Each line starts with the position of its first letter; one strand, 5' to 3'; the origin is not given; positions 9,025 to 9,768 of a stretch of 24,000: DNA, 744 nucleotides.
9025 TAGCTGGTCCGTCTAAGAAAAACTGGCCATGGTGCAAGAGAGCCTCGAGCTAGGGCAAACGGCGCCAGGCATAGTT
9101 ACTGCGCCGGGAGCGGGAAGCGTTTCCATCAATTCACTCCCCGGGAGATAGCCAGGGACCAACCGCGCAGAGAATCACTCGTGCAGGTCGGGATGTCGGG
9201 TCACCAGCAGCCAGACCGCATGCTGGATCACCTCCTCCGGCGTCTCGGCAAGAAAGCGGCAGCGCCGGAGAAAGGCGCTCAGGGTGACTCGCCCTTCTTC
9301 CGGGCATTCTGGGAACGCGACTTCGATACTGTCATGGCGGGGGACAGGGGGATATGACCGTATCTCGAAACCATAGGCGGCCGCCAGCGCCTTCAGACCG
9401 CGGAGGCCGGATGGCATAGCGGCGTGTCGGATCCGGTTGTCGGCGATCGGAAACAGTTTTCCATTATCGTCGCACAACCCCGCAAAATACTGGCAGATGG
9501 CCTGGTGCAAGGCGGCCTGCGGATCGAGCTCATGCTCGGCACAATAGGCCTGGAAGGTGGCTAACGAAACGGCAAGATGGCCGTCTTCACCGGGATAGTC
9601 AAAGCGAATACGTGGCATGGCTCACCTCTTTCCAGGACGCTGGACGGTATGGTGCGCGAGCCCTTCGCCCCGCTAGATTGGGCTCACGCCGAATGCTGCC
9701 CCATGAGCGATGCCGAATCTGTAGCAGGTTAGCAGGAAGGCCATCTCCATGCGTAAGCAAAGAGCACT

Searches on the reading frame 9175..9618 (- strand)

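Call 16: search_protein_families(library=pfam, proteins=[window:9175-9618:-], max_evalue=0.001)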
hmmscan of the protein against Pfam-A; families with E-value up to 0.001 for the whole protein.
window:9175-9618:- (147 aa): 0 families

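Call 56: search_protein_families(library=pfam, proteins=[window:9175-9618:-], max_evalue=0.01)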
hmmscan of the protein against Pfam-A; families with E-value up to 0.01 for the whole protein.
window:9175-9618:- (147 aa): 1 family
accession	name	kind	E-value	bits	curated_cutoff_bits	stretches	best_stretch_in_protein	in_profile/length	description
PF17807.7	zf-UBP_var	-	0.0012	19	22.6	0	6-30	19-43/64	Variant UBP zinc finger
